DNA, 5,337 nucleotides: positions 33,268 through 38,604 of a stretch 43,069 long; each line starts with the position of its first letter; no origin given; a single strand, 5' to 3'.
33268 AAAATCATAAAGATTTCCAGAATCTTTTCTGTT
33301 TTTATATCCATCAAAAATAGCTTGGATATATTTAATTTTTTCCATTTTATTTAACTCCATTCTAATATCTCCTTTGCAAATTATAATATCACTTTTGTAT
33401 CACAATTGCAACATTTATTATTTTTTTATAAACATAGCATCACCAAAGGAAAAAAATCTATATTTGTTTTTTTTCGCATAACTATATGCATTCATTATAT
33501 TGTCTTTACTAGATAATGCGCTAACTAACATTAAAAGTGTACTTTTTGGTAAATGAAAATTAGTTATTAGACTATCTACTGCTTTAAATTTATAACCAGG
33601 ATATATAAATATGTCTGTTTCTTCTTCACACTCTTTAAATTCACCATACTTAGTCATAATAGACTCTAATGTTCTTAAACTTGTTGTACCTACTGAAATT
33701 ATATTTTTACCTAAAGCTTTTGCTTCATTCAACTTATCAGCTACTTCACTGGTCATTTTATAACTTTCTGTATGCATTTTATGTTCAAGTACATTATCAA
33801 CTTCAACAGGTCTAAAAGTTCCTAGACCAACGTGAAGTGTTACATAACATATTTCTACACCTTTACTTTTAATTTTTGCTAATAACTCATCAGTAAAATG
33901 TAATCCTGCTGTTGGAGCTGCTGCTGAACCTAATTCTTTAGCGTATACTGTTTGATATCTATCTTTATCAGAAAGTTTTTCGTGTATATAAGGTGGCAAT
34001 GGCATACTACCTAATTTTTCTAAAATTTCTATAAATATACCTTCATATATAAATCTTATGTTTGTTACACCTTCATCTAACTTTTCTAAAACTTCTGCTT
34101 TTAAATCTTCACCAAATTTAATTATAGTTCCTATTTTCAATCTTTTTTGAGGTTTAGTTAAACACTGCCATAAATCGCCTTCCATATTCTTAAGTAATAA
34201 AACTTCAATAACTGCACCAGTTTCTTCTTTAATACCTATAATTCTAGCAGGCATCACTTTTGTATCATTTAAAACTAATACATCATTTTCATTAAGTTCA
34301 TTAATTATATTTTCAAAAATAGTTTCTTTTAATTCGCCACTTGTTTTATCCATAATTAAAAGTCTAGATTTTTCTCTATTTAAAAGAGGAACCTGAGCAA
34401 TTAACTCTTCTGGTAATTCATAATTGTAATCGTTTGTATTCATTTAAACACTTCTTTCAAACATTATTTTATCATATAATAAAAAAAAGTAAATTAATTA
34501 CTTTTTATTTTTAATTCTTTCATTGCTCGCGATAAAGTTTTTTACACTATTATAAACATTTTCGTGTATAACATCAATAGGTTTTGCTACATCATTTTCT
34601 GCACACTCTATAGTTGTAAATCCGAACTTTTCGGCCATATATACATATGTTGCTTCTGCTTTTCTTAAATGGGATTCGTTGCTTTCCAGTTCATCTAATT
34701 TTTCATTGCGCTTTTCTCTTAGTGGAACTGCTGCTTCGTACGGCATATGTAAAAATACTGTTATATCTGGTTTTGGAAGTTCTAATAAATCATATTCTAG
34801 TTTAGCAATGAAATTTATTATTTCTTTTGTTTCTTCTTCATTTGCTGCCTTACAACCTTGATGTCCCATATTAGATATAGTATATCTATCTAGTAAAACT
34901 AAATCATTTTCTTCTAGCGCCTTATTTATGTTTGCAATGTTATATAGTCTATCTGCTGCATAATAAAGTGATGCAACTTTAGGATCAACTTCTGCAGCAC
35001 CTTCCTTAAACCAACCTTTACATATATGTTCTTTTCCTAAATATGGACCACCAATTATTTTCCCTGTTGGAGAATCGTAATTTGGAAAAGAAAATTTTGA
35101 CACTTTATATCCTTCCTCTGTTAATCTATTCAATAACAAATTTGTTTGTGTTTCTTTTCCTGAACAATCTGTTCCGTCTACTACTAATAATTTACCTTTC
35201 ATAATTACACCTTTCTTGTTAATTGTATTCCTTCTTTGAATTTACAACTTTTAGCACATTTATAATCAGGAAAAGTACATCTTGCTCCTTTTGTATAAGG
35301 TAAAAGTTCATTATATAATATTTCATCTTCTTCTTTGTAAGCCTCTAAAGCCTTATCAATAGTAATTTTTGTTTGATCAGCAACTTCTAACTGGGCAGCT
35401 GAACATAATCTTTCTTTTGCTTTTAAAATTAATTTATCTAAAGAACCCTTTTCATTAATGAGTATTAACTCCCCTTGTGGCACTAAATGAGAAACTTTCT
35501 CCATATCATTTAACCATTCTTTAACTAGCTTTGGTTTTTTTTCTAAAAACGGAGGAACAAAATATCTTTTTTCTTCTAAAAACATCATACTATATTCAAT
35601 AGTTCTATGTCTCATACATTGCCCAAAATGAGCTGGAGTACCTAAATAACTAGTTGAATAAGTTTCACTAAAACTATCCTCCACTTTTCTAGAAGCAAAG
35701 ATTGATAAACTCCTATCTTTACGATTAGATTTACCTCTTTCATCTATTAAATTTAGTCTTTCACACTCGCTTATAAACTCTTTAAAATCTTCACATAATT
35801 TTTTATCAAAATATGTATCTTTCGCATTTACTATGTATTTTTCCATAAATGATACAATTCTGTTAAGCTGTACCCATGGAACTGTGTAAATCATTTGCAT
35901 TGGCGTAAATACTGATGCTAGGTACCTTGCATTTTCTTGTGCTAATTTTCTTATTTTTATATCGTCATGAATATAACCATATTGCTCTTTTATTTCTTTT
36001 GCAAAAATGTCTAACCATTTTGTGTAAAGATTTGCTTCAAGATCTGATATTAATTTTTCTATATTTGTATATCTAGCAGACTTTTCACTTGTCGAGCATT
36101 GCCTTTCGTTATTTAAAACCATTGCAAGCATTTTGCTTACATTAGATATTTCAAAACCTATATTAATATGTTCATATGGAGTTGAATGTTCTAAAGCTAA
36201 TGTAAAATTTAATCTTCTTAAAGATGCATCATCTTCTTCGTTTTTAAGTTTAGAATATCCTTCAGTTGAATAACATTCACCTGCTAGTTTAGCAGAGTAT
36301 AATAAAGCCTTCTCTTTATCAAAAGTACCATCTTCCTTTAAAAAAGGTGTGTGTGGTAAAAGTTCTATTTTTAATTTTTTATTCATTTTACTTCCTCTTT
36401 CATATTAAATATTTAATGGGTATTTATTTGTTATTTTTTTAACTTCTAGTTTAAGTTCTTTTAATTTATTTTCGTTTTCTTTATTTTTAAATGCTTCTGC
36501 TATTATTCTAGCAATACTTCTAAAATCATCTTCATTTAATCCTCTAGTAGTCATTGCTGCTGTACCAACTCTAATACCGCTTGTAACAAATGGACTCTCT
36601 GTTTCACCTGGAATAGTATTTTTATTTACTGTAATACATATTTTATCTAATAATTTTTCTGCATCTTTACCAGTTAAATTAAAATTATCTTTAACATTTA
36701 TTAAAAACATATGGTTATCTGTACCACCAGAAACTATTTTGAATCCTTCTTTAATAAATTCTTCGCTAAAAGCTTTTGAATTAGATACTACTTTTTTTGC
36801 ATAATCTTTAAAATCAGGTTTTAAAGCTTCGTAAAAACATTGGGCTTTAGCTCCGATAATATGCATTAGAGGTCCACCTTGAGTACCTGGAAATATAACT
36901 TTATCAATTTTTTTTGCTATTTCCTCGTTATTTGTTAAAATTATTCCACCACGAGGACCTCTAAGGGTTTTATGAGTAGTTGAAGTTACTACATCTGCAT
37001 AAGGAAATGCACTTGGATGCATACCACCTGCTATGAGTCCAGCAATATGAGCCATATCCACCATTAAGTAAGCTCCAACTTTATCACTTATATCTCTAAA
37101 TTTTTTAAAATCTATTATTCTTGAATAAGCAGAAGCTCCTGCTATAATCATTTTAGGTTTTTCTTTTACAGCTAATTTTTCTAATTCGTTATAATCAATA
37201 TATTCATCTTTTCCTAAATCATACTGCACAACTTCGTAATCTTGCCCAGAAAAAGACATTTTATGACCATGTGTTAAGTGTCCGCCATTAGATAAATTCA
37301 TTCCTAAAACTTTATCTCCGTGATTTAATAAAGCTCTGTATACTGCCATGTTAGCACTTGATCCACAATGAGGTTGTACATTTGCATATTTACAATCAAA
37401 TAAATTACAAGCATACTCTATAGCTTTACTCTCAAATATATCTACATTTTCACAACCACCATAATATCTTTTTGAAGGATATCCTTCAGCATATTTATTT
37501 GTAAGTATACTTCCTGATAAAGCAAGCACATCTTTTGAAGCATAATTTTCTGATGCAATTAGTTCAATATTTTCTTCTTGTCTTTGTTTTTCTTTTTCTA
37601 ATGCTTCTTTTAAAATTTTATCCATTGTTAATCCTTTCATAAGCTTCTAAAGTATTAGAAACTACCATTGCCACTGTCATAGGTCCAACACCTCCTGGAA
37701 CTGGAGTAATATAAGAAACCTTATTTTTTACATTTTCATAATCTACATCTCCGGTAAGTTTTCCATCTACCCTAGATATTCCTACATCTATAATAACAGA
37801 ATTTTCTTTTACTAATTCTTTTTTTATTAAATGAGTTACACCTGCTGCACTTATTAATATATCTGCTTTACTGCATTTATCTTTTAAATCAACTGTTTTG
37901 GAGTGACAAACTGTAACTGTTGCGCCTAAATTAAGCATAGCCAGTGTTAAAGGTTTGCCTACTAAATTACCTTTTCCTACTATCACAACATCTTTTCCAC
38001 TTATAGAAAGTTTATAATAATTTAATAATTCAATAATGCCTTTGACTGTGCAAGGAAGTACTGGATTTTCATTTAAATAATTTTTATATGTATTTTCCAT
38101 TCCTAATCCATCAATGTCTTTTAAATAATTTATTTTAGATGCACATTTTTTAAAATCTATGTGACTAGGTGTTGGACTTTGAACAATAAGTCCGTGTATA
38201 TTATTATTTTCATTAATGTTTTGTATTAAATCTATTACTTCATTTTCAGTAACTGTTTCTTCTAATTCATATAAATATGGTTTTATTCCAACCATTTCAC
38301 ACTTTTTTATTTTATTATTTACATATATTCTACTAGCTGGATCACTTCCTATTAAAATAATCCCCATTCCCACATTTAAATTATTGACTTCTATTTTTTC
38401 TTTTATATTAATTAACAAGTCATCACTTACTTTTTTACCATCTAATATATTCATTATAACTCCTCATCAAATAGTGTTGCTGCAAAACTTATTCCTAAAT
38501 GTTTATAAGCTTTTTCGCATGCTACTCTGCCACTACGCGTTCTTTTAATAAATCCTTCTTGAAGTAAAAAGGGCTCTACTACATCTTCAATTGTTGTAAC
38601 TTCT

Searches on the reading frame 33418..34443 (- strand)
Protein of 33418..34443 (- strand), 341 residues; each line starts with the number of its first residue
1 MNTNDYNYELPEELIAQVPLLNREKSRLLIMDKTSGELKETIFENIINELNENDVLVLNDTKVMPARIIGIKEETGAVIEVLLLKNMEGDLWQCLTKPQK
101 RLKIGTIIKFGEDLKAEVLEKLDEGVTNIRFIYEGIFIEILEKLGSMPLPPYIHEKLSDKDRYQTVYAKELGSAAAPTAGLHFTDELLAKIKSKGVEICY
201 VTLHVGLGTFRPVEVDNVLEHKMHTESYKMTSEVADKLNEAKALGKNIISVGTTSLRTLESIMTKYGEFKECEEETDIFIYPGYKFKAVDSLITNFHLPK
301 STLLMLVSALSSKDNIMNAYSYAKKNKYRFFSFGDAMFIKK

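Call 44: search_protein_families(library=pfam, proteins=[window:33418-34443:-], max_evalue=0.001)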
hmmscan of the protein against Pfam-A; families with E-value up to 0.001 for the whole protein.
window:33418-34443:- (341 aa): 1 family
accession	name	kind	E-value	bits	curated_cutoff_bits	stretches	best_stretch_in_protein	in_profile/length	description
PF02547.20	Queuosine_synth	-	4.1e-136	453.8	25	1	4-339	2-322/322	Queuosine biosynthesis protein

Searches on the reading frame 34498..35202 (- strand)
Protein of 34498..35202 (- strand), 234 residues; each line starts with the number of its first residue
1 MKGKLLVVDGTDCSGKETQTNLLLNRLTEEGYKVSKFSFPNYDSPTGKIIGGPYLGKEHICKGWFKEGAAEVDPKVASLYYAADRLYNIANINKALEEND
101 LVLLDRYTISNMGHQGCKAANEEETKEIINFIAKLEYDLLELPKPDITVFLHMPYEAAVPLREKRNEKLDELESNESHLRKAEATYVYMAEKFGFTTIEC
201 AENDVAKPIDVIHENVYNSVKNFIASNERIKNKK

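Call 44: search_protein_families(library=pfam, proteins=[window:34498-35202:-], max_evalue=0.001)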
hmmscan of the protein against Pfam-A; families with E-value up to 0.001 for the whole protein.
window:34498-35202:- (234 aa): 1 family
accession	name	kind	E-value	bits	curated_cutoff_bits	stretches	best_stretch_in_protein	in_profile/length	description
PF02223.23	Thymidylate_kin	-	1.5e-22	80.6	27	1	8-212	1-181/185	Thymidylate kinase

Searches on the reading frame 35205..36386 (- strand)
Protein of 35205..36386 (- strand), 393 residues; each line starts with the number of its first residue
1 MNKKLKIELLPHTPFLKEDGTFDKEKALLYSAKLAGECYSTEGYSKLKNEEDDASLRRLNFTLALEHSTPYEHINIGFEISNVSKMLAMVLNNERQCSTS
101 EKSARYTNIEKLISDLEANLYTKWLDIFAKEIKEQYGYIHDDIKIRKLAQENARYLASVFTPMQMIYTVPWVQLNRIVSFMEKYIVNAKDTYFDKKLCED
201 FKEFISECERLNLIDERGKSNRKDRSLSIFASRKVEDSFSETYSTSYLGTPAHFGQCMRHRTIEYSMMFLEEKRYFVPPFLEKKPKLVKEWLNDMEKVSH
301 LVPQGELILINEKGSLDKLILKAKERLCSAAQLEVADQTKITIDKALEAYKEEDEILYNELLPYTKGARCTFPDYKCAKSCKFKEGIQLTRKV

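Call 44: search_protein_families(library=pfam, proteins=[window:35205-36386:-], max_evalue=0.001)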
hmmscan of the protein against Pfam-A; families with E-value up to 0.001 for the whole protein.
window:35205-36386:- (393 aa): 1 family
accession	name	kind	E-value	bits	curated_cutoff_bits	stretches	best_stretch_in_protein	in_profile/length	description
PF02511.20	Thy1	-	1.5e-13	51.4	24.8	1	32-169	14-153/191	Thymidylate synthase complementing protein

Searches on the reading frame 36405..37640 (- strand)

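Call 44: search_protein_families(library=pfam, proteins=[window:36405-37640:-], max_evalue=0.001)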
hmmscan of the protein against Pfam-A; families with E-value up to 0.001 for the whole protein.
window:36405-37640:- (411 aa): 5 families
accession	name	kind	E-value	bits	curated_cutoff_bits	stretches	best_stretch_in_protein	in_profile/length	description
PF00464.25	SHMT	-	4.5e-161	536.3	27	1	6-380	4-399/399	Serine hydroxymethyltransferase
PF00155.27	Aminotran_1_2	-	2.5e-09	37.2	19.7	1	69-368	47-354/361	Aminotransferase class I and II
PF01041.23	DegT_DnrJ_EryC1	-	1.2e-06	28.4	19.8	1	134-254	85-204/360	DegT/DnrJ/EryC1/StrS aminotransferase family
PF01053.26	Cys_Met_Meta_PP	-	1.8e-05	23.9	27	1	89-249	72-226/381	Cys/Met metabolism PLP-dependent enzyme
PF01212.27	Beta_elim_lyase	-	0.00023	21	27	1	75-303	39-238/288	Beta-eliminating lyase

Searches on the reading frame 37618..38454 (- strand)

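Call 45: search_protein_families(library=pfam, proteins=[window:37618-38454:-], max_evalue=0.001)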
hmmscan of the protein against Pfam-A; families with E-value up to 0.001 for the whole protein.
window:37618-38454:- (278 aa): 2 families
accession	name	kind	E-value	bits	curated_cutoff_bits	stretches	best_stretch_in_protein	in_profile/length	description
PF02882.25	THF_DHG_CYH_C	-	1.7e-60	203.4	27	1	125-274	8-158/160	Tetrahydrofolate dehydrogenase/cyclohydrolase, NAD(P)-binding domain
PF00763.28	THF_DHG_CYH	-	1e-30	106.8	32.8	1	4-115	1-115/115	Tetrahydrofolate dehydrogenase/cyclohydrolase, catalytic domain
